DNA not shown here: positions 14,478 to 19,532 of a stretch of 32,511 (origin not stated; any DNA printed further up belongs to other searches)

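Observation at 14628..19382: Orphan VirD4/TraD-like ATPase fused to a 750-aa Gly/Ala/Pro-rich tail with an exact duplicated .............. motif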

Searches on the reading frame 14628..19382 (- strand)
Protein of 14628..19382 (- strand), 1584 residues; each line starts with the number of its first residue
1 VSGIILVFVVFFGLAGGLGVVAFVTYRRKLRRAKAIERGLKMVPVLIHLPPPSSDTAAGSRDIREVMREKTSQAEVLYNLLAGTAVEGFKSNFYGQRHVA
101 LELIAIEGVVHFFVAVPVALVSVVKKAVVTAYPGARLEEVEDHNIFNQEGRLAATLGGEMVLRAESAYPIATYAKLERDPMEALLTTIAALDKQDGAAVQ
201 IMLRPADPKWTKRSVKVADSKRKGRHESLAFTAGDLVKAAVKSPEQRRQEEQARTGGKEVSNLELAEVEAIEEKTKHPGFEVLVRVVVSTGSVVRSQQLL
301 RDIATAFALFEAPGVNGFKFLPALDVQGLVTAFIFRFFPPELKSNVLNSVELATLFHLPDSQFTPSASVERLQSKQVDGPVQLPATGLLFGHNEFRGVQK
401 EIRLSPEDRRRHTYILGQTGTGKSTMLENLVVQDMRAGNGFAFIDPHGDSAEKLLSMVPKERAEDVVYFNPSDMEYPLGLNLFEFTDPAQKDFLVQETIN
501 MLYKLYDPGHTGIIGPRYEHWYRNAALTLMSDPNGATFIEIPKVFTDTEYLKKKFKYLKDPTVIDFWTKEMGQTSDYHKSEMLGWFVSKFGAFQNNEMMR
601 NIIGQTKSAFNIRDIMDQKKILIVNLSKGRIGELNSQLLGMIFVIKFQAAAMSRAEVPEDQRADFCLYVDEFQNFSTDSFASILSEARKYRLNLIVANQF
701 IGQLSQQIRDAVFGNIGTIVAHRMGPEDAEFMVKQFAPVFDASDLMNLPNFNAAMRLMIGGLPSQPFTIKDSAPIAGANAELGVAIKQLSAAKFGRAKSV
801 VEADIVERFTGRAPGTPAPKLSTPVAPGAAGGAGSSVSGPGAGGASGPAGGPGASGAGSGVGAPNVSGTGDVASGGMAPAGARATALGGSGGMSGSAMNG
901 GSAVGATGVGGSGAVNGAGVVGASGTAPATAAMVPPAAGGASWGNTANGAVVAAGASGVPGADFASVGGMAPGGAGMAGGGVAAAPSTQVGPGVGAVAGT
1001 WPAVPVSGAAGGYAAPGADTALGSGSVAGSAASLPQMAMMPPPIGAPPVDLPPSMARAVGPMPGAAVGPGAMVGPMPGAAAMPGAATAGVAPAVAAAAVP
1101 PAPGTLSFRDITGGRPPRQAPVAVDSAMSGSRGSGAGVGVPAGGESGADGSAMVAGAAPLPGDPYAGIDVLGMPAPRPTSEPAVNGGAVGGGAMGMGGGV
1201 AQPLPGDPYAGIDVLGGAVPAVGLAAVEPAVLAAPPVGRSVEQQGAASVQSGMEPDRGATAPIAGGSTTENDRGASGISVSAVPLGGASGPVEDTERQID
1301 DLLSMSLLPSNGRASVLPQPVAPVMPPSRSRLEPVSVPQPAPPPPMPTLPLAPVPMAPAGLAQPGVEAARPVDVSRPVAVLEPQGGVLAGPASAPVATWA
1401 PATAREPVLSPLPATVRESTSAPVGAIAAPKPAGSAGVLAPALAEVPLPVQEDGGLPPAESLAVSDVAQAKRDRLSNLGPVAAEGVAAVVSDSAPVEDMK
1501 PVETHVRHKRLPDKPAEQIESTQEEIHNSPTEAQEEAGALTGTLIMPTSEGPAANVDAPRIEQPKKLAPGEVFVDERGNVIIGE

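Call 4: search_protein_families(library=pfam, proteins=[window:14628-19382:-], max_evalue=1)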
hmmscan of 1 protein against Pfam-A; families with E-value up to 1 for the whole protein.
window:14628-19382:- (1584 aa): 11 families
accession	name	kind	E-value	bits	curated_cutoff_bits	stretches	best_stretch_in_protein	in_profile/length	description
PF10412.15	TrwB_AAD_bind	-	1.8e-06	27.6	20.5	1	403-473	8-72/387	Type IV secretion-system coupling protein DNA-binding domain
PF01935.23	DUF87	-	1.8e-05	25.4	23.2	1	410-496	23-103/220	Helicase HerA, central domain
PF13401.12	AAA_22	-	0.0003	21.5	27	1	409-458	4-54/130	AAA domain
PF25199.1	nSTAND_NTPase5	-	0.0025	18.1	34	1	399-453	29-85/145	Novel STAND NTPase 5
PF20720.3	nSTAND3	-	0.021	15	27.2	1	410-469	17-71/155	Novel STAND NTPase 3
PF13555.12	AAA_29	-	0.023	14.9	27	1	402-428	17-40/61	P-loop containing region of AAA domain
PF19044.6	P-loop_TraG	-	0.025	13.7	25.8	1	411-502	30-113/413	TraG P-loop domain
PF12696.13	TraG-D_C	-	0.027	14.8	22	1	667-720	4-62/126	TraM recognition site of TraD and TraG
PF01580.24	FtsK_SpoIIIE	-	0.029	14.2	24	1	408-432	39-61/221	FtsK/SpoIIIE family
PF03193.22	RsgA_GTPase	-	0.18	12.1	30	1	409-433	105-129/174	RsgA GTPase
PF24389.1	ORC-CDC6-like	-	0.75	8.9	27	0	409-430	31-52/571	ORC-CDC6-like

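Call 7: search_protein_families(library=ncbifam, proteins=[window:14628-19382:-], max_evalue=0.01)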
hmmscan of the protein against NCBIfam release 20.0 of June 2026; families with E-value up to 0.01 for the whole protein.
window:14628-19382:- (1584 aa): 9 families
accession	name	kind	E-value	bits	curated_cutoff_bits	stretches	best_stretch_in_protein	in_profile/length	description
TIGR03743.1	SXT_TraD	subfamily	1.1e-10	40.6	366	1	391-450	153-215/636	conjugative transfer system coupling protein TraD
TIGR03754.1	conj_TOL_TraD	equivalog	3.6e-07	29.1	647.55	1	399-450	169-220/643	type IV conjugative transfer system coupling protein TraD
NF045973.1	conju_CD1115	equivalog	1.7e-06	27.2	250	0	398-502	12-114/442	VirD4-like conjugal transfer protein, CD1115 family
NF041447.1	TrbC_conju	equivalog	1.7e-06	26.8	800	1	382-448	100-167/685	F-type conjugative transfer protein TrbC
NF053655.1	CedD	equivalog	7.8e-06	24.8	600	0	399-457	210-268/527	DNA-translocating ATPase CedD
TIGR02237.1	recomb_radB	equivalog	0.00055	19.9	172.4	1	413-474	15-79/210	DNA repair and recombination protein RadB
TIGR00929.1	VirB4_CagE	subfamily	0.00087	17.6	643.1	1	412-514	439-531/792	VirB4 family type IV secretion/conjugal transfer ATPase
TIGR03783.1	Bac_Flav_CT_G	subfamily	0.0012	16.8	261.55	1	411-501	439-527/829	TraG family conjugative transposon ATPase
NF033849.1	ser_rich_anae_1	subfamily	0.0018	15.7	650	1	583-734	938-1101/1163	serine-rich protein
